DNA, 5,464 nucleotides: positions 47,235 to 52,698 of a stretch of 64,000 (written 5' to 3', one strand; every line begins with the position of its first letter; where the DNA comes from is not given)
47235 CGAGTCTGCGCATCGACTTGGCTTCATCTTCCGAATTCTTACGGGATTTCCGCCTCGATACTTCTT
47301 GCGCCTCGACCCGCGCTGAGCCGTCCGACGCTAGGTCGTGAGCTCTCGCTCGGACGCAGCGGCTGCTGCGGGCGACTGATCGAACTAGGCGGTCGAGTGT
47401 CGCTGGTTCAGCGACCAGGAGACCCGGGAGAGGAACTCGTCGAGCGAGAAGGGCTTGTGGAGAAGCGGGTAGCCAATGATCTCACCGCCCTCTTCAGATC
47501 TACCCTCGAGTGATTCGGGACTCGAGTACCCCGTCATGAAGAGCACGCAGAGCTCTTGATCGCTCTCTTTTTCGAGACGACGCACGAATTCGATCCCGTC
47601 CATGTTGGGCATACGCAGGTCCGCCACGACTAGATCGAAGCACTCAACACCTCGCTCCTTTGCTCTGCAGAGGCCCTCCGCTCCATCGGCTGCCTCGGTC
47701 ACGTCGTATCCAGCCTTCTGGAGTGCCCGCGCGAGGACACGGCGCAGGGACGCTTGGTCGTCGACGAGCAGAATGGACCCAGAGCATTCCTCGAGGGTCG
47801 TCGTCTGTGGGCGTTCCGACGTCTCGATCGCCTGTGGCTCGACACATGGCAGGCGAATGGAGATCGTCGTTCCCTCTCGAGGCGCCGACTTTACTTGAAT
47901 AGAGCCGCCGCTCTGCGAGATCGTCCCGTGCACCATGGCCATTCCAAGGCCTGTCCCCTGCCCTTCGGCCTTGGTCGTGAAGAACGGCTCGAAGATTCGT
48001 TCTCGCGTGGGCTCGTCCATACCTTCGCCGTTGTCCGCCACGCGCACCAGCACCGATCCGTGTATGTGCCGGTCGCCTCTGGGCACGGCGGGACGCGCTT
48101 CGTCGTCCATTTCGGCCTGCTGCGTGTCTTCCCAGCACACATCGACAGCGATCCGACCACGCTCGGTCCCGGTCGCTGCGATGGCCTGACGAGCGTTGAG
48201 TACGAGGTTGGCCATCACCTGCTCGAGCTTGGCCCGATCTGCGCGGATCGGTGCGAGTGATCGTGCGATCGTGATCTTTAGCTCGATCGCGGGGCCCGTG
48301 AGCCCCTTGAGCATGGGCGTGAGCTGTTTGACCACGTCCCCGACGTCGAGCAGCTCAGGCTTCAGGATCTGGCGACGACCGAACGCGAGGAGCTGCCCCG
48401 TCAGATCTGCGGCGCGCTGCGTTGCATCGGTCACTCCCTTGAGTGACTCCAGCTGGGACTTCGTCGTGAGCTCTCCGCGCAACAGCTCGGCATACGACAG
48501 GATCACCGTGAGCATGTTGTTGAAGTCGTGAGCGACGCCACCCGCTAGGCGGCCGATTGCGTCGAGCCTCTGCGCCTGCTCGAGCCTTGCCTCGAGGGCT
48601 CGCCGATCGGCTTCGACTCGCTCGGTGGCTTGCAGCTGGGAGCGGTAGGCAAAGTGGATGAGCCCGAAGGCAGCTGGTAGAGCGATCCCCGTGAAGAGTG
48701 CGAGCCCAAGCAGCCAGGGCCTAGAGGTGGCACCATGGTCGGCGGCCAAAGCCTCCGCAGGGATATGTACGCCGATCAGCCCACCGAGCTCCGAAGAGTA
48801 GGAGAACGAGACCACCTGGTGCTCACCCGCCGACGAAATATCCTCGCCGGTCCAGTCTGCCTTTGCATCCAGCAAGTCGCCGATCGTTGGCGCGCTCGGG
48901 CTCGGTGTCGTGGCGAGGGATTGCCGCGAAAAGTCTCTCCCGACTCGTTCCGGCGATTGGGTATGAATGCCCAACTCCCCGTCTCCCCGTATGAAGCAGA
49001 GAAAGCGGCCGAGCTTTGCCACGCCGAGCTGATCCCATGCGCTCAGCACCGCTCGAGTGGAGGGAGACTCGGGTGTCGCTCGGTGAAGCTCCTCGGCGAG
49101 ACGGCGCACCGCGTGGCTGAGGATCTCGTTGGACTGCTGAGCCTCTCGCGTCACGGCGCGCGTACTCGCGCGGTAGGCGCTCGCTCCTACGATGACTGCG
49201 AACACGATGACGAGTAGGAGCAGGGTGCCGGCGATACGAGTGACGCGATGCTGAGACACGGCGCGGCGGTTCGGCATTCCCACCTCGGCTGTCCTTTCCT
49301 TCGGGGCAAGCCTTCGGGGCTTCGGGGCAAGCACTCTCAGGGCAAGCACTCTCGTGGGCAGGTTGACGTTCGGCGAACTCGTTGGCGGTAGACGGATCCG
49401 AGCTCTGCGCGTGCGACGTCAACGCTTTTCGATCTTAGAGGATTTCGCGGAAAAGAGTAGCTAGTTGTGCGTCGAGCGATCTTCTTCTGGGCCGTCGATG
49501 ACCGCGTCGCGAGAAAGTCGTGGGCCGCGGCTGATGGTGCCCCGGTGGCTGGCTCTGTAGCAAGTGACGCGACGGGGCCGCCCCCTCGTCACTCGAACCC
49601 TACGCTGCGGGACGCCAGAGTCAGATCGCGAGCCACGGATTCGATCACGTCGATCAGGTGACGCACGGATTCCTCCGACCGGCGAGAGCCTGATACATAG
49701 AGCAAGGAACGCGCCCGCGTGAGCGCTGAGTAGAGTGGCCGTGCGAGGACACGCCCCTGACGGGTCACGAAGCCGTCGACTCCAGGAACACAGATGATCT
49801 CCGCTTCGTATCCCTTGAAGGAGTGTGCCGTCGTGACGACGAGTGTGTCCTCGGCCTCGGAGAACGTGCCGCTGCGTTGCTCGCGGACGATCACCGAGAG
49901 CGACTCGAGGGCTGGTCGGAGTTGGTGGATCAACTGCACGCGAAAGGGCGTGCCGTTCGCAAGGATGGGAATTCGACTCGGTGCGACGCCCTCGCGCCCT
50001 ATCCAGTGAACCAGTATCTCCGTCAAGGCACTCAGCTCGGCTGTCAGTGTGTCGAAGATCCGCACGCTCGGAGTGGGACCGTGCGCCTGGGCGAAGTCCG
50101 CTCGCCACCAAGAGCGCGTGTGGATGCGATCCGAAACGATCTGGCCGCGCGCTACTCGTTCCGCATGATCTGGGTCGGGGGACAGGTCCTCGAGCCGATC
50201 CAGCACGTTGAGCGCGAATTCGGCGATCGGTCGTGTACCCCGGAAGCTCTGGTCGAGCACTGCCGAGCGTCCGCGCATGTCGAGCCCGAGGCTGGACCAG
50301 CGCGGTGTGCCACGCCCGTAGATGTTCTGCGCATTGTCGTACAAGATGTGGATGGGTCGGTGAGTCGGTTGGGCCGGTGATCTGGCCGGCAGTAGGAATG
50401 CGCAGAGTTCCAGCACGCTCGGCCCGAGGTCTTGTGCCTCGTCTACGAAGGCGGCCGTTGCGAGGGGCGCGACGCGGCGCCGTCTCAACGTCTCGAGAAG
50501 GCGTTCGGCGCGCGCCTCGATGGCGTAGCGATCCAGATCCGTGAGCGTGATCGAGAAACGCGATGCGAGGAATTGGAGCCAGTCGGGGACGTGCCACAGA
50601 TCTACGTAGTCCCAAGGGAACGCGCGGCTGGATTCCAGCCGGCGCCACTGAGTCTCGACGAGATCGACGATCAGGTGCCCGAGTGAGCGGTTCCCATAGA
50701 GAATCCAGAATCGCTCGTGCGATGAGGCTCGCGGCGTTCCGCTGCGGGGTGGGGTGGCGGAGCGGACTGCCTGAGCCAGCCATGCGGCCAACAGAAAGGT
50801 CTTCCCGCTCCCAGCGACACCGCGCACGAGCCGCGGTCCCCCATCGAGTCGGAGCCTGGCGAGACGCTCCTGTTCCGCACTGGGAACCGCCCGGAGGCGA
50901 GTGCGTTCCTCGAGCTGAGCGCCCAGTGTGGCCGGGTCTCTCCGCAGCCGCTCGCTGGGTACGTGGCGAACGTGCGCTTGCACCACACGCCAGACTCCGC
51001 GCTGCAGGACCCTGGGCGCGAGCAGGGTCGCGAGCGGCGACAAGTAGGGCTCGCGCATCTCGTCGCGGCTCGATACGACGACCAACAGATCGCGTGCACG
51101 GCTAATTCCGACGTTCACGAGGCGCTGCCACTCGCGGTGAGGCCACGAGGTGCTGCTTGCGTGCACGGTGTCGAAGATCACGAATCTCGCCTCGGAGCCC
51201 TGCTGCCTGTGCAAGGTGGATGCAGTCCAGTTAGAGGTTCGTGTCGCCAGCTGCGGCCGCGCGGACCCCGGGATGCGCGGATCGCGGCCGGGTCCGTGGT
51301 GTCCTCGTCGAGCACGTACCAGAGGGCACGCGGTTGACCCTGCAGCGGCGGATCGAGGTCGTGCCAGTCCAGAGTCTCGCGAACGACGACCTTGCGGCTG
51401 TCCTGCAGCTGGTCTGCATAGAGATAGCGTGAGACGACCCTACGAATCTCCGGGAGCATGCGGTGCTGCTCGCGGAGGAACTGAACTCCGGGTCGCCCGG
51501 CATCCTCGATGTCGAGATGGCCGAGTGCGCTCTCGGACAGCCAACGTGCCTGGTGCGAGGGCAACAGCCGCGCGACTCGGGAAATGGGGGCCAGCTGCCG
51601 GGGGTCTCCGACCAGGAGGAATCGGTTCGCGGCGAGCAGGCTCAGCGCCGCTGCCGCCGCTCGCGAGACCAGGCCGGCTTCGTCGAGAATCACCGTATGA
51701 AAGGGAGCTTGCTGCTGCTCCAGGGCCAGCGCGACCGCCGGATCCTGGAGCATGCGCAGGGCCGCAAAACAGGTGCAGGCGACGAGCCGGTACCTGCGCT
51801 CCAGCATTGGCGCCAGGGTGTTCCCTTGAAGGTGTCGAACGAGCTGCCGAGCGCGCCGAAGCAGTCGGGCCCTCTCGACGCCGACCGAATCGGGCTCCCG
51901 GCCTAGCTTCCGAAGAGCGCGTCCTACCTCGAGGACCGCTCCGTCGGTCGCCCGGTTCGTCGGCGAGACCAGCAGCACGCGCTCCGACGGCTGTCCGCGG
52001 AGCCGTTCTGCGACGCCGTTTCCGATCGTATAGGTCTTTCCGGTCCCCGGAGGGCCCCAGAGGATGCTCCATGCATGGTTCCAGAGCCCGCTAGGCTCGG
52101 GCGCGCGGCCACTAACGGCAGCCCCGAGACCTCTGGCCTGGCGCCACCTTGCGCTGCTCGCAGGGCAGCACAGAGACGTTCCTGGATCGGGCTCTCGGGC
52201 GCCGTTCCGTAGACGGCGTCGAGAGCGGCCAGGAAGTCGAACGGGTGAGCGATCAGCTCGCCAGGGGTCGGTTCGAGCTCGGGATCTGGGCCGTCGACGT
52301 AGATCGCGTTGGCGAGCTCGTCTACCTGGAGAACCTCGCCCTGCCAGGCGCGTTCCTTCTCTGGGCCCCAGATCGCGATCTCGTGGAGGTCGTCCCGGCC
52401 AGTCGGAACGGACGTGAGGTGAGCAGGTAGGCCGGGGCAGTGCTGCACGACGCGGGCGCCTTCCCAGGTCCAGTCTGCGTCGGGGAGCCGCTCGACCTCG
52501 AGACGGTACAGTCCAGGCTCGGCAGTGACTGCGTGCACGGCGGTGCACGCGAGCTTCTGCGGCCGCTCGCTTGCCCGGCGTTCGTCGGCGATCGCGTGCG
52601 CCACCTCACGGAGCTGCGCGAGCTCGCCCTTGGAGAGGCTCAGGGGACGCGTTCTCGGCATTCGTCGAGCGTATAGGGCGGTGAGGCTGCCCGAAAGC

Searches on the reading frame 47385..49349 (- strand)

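Call 66: search_protein_families(library=pfam, proteins=[window:47385-49349:-], max_evalue=0.001)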
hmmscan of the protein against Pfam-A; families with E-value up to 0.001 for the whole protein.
window:47385-49349:- (654 aa): 3 families
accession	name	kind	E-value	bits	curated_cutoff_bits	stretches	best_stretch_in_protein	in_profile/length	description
PF02518.31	HATPase_c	-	6.1e-21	75.4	26.4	1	371-502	2-109/111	Histidine kinase-, DNA gyrase B-, and HSP90-like ATPase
PF00072.30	Response_reg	-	1.5e-19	70.6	30.2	1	526-643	1-110/111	Response regulator receiver domain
PF00512.31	HisKA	-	2.4e-08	34.3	26.9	1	266-326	3-63/66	His Kinase A (phospho-acceptor) domain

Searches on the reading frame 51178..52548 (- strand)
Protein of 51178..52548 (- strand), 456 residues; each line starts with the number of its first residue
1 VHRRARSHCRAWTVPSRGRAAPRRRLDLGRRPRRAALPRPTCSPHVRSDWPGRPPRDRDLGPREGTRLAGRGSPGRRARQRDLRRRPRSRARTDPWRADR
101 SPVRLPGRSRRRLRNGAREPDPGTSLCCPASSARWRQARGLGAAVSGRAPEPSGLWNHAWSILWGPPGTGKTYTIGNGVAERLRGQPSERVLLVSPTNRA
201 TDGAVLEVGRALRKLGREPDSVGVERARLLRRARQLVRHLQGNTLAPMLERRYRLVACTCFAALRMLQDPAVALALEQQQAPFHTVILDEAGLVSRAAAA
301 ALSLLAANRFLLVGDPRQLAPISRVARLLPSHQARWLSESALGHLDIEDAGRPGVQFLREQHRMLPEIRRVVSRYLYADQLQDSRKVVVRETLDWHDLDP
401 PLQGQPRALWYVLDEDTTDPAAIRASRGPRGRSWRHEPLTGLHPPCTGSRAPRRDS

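Call 66: search_protein_families(library=pfam, proteins=[window:51178-52548:-], max_evalue=0.001)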
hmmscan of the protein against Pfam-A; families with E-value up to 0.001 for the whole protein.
window:51178-52548:- (456 aa): 7 families
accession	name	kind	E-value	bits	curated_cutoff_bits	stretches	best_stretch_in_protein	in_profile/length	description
PF13086.12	AAA_11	-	7.9e-16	59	27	2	159-252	18-113/257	AAA domain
PF13604.12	AAA_30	-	7.9e-12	45.7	27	1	159-324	19-133/191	AAA domain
PF13245.12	AAA_19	-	5.6e-11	43.2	25.1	1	157-322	10-132/134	AAA domain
PF00580.27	UvrD-helicase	-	1.1e-05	25.7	23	0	166-202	21-59/271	UvrD/REP helicase N-terminal domain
PF13087.12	AAA_12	-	1.5e-05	25.1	27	1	352-399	14-61/195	AAA domain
PF01443.25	Viral_helicase1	-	0.00026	21.3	21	0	278-332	53-110/228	Viral superfamily 1 RNA helicase core domain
PF13401.12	AAA_22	-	0.00091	20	27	0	162-242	9-84/130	AAA domain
